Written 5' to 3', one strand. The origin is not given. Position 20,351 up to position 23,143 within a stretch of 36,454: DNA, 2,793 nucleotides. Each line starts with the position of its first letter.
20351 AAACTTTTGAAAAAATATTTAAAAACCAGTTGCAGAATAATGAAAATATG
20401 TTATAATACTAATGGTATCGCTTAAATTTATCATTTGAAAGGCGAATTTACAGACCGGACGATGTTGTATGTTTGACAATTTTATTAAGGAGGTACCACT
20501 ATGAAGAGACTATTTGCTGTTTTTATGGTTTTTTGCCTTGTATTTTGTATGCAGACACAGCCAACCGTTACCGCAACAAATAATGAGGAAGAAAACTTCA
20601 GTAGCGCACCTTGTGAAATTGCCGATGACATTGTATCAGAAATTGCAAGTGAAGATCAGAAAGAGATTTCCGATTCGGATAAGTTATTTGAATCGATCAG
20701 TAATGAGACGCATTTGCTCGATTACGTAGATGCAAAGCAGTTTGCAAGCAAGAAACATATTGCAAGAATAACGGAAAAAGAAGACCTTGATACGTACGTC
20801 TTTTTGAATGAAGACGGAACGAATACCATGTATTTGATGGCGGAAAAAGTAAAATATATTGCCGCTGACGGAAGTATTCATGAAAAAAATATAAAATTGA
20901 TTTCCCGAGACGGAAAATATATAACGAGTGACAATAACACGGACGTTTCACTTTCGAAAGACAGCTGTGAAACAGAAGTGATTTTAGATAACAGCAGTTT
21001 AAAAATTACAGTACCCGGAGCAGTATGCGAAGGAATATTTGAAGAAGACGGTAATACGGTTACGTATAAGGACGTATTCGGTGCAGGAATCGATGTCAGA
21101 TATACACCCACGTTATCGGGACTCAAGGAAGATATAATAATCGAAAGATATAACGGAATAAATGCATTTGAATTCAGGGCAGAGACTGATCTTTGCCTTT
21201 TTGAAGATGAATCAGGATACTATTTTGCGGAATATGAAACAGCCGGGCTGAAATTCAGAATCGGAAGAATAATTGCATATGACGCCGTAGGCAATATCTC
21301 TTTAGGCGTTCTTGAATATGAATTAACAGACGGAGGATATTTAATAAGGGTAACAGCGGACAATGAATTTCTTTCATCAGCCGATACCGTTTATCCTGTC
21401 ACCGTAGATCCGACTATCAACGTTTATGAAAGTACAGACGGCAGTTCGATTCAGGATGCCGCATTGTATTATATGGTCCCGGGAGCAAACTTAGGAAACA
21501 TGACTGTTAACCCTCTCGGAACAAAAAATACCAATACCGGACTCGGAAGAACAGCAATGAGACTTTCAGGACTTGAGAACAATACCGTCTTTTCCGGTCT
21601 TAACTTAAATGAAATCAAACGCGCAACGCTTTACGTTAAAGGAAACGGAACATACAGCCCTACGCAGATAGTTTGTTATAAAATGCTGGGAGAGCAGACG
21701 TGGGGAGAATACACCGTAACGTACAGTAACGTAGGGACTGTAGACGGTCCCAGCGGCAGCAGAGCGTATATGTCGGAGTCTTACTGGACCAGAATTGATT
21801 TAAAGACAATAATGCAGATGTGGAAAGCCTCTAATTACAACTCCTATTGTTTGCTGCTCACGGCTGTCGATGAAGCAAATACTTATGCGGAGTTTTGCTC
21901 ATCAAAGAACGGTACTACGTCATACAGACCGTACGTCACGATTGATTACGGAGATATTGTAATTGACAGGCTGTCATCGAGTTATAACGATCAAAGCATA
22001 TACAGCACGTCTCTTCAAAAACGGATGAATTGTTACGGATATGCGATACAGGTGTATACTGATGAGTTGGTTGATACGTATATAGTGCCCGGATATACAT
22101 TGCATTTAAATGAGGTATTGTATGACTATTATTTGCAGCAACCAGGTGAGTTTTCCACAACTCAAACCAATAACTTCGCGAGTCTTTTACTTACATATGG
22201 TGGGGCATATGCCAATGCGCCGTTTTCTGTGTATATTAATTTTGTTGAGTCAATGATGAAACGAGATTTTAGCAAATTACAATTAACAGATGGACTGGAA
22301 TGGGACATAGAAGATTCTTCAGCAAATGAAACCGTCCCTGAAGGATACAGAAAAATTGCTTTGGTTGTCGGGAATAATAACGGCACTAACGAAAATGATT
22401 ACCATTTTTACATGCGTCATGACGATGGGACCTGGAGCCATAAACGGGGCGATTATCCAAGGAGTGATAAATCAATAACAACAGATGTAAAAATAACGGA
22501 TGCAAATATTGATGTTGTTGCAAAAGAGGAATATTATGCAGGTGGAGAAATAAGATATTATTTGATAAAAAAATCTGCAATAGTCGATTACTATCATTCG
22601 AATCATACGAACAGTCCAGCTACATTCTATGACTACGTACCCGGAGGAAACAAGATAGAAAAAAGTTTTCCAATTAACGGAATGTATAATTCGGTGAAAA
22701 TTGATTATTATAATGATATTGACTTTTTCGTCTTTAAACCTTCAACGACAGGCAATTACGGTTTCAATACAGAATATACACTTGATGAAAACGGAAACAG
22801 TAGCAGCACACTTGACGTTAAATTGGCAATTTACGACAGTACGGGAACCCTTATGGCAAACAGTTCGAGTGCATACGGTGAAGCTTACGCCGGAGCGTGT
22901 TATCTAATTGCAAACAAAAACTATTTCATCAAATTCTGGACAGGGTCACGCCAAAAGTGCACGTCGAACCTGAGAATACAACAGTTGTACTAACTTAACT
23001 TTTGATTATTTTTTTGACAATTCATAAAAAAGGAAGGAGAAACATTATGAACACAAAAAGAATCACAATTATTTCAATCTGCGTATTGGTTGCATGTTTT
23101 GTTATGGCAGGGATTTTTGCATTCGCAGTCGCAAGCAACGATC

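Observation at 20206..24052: Low-GC two-gene cassette with its own strong promoter and terminator but no mobility genes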

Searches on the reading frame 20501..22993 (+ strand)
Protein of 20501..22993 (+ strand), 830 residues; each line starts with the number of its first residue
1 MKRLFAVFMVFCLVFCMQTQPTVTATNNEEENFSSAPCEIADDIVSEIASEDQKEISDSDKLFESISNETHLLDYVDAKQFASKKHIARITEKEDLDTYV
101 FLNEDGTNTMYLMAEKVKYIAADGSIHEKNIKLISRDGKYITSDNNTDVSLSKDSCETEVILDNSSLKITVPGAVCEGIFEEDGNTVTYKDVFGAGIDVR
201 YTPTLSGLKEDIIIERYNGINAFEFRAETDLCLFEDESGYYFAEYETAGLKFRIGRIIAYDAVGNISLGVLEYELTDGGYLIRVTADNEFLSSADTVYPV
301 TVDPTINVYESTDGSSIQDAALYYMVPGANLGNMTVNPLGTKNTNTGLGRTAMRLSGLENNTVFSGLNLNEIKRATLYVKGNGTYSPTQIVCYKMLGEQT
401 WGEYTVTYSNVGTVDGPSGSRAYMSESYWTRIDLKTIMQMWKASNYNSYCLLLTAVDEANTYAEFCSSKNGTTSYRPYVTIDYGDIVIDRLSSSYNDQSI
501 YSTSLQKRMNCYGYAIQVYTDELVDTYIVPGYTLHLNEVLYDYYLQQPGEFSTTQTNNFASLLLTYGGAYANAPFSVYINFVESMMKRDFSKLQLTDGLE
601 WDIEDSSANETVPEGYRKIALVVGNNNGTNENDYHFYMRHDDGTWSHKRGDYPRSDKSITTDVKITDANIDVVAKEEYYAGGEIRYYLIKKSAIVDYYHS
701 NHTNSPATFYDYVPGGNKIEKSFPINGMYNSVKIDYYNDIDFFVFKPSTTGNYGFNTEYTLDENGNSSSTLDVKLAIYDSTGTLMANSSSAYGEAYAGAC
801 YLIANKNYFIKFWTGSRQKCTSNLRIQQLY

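Call 8: search_protein_families(library=pfam, proteins=[window:20501-22993:+], max_evalue=0.01)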
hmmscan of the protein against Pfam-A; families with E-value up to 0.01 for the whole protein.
window:20501-22993:+ (830 aa): 0 families

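Call 9: search_protein_families(library=ncbifam, proteins=[window:20501-22993:+], max_evalue=0.01)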
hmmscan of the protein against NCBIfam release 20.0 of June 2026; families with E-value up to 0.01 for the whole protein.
window:20501-22993:+ (830 aa): 1 family
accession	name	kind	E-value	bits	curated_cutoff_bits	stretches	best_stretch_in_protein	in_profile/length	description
NF033679.1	DNRLRE_dom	domain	4.5e-13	49.6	34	1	365-481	40-163/164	DNRLRE domain-containing protein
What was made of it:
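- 21593..21943 (+): CBM96 / DNRLRE domain (aa 365-481). NCBIfam NF033679 scores 49.6 bits against a cut-off of 34 (call 9).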

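Call 10: find_homologous_proteins(query=window:20501-22993:+)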
Query window:20501-22993:+ (830 aa): 75 proteins with E <= 0.001 among 8000 candidates.
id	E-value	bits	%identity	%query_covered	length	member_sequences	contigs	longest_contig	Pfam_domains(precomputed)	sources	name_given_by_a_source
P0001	0.0e+0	1887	100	100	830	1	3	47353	-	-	-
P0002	1.3e-94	336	39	58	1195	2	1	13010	PF14200.13,PF02368.25,PF12770.13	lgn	-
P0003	5.8e-86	307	31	92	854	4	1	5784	PF24517.3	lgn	-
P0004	4.7e-79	284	34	62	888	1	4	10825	PF24517.3,PF14200.13,PF02368.25,PF12770.13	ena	-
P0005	3.7e-75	272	35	51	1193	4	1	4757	PF12385.15,PF24517.3,PF14200.13,PF02368.25,PF06848.18,PF00652.29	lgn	-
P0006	5.6e-75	271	36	51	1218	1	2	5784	PF24517.3,PF19872.5,PF14200.13,PF02368.25,PF00652.29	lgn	-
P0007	2.2e-74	269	36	51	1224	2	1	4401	PF24517.3,PF19872.5,PF14200.13,PF02368.25,PF20578.5,PF00652.29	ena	-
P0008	9.9e-74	267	36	51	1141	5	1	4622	PF24517.3,PF14200.13,PF02368.25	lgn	-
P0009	2.3e-73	266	36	51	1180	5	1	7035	PF24517.3,PF14200.13,PF02368.25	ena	-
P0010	2.6e-73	265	37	50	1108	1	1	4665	PF24517.3,PF02368.25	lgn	-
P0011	7.8e-72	261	35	59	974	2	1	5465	PF26182.1,PF24517.3,PF14200.13,PF02368.25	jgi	-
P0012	2.0e-70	256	33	58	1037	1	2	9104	PF24517.3,PF02368.25,PF06848.18,PF26918.1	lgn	-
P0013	2.6e-70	256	33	58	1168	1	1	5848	PF12385.15,PF14200.13,PF02368.25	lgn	-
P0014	4.1e-70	255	35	58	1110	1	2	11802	PF24517.3,PF14200.13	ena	-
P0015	3.5e-69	252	33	51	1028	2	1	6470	PF24517.3,PF14200.13,PF02368.25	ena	-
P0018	1.5e-67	246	33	56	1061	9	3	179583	PF24517.3,PF14200.13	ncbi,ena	-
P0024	2.5e-65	239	34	52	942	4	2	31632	PF24517.3,PF02368.25,PF06848.18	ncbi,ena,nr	ncbi:MAG: DNRLRE domain-containing protein [Clostridia bacterium]|nr:DNRLRE domain-containing protei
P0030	2.0e-62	229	35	50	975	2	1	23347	PF26182.1,PF24517.3,PF13529.14,PF14200.13,PF02368.25,PF26918.1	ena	-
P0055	1.3e-37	147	30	55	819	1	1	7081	PF13529.14,PF14200.13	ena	-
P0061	2.7e-30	123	29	48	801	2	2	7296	PF13529.14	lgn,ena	-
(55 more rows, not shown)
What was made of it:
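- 20678..21592 (+): Conserved N-terminal module (aa ~60-364) shared with relatives that carry other thiol-peptidase domains. Homologues cover 50-60% of the query (call 10).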

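Call 12: find_encoding_contigs(protein=P0001, flank=10000, max_places=6)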
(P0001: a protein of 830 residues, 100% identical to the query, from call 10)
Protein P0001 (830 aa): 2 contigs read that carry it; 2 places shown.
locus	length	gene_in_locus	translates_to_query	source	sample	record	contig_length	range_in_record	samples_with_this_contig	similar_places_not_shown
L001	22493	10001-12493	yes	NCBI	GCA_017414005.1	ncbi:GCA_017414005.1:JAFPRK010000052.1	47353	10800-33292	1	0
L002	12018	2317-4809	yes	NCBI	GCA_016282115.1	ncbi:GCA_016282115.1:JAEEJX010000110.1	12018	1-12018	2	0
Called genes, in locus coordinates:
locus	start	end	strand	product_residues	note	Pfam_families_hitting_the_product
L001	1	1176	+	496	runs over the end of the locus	PF14238:DUF4340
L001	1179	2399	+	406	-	PF18975:DUF5711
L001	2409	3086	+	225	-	PF02674:Colicin_V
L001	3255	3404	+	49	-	PF00471:Ribosomal_L33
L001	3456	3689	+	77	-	PF00584:SecE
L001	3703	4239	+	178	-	PF02357:NusG, PF00467:KOW (weak)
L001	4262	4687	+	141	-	PF03946:Ribosomal_L11_N, PF00298:Ribosomal_L11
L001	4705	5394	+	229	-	PF00687:Ribosomal_L1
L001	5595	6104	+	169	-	PF00466:Ribosomal_L10, PF27436:RL10_C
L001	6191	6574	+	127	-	PF16320:Ribosomal_L12_N, PF00542:Ribosomal_L12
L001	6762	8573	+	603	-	-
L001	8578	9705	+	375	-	PF00535:Glycos_transf_2, PF04138:GtrA_DPMS_TM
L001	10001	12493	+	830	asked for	-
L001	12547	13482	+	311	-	-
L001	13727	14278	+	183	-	PF12682:Flavodoxin_4, PF12724:Flavodoxin_5 (faint)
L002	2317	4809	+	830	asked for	-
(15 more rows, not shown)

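Call 14: find_encoding_contigs(protein=P0003, flank=10000, max_places=6)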
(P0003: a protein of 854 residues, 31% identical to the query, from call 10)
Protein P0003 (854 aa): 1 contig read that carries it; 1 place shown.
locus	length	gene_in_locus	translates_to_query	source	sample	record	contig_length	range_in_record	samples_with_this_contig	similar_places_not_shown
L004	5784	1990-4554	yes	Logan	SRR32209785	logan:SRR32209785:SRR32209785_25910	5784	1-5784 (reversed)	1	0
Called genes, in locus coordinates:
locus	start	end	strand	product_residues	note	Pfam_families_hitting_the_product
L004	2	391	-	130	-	?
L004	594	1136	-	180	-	-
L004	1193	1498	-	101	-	-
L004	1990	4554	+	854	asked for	PF24517:CBM96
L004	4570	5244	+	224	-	-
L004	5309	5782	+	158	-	?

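Call 20: search_protein_families(library=pfam, proteins=[L004:4570-5244:+], max_evalue=10)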
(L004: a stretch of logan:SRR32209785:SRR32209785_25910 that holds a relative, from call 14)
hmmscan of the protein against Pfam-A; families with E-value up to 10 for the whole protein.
L004:4570-5244:+ (224 aa): 1 family
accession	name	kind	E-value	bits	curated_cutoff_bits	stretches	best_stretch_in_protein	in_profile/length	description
PF21827.1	New_glue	-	0.17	12.1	31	1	1-38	1-38/94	New glue protein family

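Call 66: search_protein_families(library=pfam, proteins=[P0002, P0005, P0013, P0030, P0055, P0061, P0018, P0024], max_evalue=0.001)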
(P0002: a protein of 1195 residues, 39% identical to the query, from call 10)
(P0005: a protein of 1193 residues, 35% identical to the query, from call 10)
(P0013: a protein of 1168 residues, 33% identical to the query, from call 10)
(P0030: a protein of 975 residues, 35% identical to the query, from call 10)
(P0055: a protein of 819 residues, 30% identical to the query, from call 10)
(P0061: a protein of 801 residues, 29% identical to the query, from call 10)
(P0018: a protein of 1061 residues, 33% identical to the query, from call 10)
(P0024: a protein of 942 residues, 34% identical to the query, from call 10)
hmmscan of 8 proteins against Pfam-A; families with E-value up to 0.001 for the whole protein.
P0002 (1195 aa): 4 families
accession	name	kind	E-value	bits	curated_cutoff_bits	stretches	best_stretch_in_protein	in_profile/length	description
PF02368.24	Big_2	-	2.1e-14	53.6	22.8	2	784-827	30-72/79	Bacterial Ig-like domain (group 2)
PF14200.12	RicinB_lectin_2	-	4e-12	47.1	25.6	1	842-918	11-85/89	Ricin-type beta-trefoil lectin domain-like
PF12770.12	CHAT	-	3.2e-05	24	24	1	1061-1159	161-266/289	CHAT domain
PF16850.11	Inhibitor_I66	-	6.7e-05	23.2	27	0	841-955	3-111/146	Peptidase inhibitor I66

P0005 (1193 aa): 6 families
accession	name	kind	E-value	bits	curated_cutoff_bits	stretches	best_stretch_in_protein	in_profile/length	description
PF14200.12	RicinB_lectin_2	-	3.1e-26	92.3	25.6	2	801-881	9-87/89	Ricin-type beta-trefoil lectin domain-like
PF24517.2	CBM96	-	7.9e-09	36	26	1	366-478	53-162/164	Carbohydrate-binding module family 96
PF02368.24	Big_2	-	1.2e-07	31.9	22.8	1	501-545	30-75/79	Bacterial Ig-like domain (group 2)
PF00652.28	Ricin_B_lectin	-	5.7e-06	27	29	0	809-895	5-84/126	Ricin-type beta-trefoil lectin domain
PF12385.14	Peptidase_C70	-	1.1e-05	25.8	19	0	963-996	7-42/141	Papain-like cysteine protease AvrRpt2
PF06848.17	Disaggr_repeat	-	1.3e-05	25.4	33.9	1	381-475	76-176/179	Disaggregatase related repeat domain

P0013 (1168 aa): 3 families
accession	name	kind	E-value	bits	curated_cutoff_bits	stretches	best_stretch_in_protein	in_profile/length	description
PF14200.12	RicinB_lectin_2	-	1.4e-21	77.4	25.6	2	814-883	12-77/89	Ricin-type beta-trefoil lectin domain-like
PF02368.24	Big_2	-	1.1e-09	38.5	22.8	1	497-553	13-74/79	Bacterial Ig-like domain (group 2)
PF12385.14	Peptidase_C70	-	2.1e-06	28.2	19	1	971-1108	11-126/141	Papain-like cysteine protease AvrRpt2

P0030 (975 aa): 4 families
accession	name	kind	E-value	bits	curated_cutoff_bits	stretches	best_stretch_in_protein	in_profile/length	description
PF02368.24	Big_2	-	3.3e-15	56.2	22.8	2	475-531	9-70/79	Bacterial Ig-like domain (group 2)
PF14200.12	RicinB_lectin_2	-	4.7e-13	50.1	25.6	1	543-606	10-69/89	Ricin-type beta-trefoil lectin domain-like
PF24517.2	CBM96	-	1.2e-07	32.1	26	1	354-466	53-162/164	Carbohydrate-binding module family 96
PF13529.12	Peptidase_C39_2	-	8.5e-05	23.6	24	1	793-924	3-142/143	Peptidase_C39 like family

P0055 (819 aa): 2 families
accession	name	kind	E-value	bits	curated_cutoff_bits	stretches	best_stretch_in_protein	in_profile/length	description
PF13529.12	Peptidase_C39_2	-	9.1e-12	46.2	24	1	650-783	2-143/143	Peptidase_C39 like family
PF14200.12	RicinB_lectin_2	-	9.4e-09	36.3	25.6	0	497-560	12-72/89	Ricin-type beta-trefoil lectin domain-like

P0061 (801 aa): 2 families
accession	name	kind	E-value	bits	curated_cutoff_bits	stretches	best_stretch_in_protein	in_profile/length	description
PF13529.12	Peptidase_C39_2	-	9.4e-14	52.6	24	1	633-769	1-143/143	Peptidase_C39 like family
PF12385.14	Peptidase_C70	-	0.0002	21.7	19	1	631-776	3-131/141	Papain-like cysteine protease AvrRpt2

P0018 (1061 aa): 3 families
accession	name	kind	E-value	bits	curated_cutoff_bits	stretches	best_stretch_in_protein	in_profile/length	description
PF24517.2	CBM96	-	3.2e-11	43.8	26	1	352-460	54-160/164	Carbohydrate-binding module family 96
PF14200.12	RicinB_lectin_2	-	1.6e-07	32.4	25.6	1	684-750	9-78/89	Ricin-type beta-trefoil lectin domain-like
PF06848.17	Disaggr_repeat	-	0.00011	22.4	33.9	1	382-460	99-177/179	Disaggregatase related repeat domain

P0024 (942 aa): 4 families
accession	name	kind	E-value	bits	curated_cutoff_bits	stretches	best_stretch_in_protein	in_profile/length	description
PF24517.2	CBM96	-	1.2e-09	38.6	26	1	376-485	59-163/164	Carbohydrate-binding module family 96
PF02368.24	Big_2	-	4.7e-07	30.1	22.8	1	492-549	7-68/79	Bacterial Ig-like domain (group 2)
PF06848.17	Disaggr_repeat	-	2.1e-05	24.7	33.9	1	424-483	119-178/179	Disaggregatase related repeat domain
PF14200.12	RicinB_lectin_2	-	2.4e-05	25.3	25.6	1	573-644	10-79/89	Ricin-type beta-trefoil lectin domain-like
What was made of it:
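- Relatives sharing the N-terminal module carry Peptidase_C70, Peptidase_C39_2 or CHAT domains at their C-termini, where the window protein has the novel core followed by a PPC domain (calls 10, 66).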

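Call 67: search_protein_families(library=padloc, proteins=[window:20501-22993:+], max_evalue=0.1)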
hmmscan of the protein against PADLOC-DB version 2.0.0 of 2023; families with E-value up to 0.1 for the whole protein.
window:20501-22993:+ (830 aa): 0 families

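Call 68: search_protein_families(library=phrogs, proteins=[window:20501-22993:+], max_evalue=0.1)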
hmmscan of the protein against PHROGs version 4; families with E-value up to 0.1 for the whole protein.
window:20501-22993:+ (830 aa): 1 family
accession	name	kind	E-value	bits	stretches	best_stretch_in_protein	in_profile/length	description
phrog_34967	-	unknown function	0.047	15.1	0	453-491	38-76/89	-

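Call 69: find_encoding_contigs(protein=P0002, flank=5000, max_places=2)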
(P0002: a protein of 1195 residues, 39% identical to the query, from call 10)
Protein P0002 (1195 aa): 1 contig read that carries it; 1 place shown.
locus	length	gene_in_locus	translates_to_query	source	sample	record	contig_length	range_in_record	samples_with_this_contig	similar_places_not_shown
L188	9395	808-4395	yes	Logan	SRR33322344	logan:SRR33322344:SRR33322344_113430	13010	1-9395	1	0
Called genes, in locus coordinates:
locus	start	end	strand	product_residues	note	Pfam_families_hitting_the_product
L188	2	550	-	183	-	?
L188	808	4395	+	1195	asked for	PF02368:Big_2, PF14200:RicinB_lectin_2 (weak), PF12770:CHAT (faint)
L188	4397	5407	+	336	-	-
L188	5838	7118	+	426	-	PF01053:Cys_Met_Meta_PP, PF00155:Aminotran_1_2, PF01041:DegT_DnrJ_EryC1, PF00266:Aminotran_5 (weak)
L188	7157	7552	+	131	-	PF02082:Rrf2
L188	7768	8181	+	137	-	PF00571:CBS (weak)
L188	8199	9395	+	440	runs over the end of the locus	-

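Call 70: find_encoding_contigs(protein=P0061, flank=5000, max_places=2)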
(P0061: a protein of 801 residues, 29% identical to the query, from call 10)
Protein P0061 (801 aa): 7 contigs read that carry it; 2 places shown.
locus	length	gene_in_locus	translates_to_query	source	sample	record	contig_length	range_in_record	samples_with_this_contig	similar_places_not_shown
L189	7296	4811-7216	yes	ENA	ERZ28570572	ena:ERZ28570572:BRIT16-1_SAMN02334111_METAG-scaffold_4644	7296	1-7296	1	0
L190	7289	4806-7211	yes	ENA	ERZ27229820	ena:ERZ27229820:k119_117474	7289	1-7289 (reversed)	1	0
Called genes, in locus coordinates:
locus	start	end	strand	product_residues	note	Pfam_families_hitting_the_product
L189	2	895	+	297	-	?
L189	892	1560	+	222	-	PF00543:P-II (weak)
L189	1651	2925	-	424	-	PF00709:Adenylsucc_synt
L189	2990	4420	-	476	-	PF00206:Lyase_1, PF10397:ADSL_C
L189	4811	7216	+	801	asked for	PF13529:Peptidase_C39_2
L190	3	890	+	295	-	?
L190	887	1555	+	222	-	PF00543:P-II (weak)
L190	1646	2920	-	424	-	PF00709:Adenylsucc_synt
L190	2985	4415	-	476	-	PF00206:Lyase_1, PF10397:ADSL_C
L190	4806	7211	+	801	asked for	PF13529:Peptidase_C39_2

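Call 71: find_encoding_contigs(protein=P0013, flank=5000, max_places=2)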
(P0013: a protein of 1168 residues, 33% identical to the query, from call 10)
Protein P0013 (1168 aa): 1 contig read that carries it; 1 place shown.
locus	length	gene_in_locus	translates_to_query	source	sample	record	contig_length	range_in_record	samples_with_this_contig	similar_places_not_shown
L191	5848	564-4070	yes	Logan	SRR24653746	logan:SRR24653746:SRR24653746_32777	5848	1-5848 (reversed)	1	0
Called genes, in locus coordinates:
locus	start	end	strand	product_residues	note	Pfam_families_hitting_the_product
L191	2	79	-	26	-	?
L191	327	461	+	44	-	-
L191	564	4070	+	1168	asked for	PF02368:Big_2 (faint), PF14200:RicinB_lectin_2, PF12385:Peptidase_C70 (weak)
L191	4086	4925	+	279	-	-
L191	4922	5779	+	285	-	-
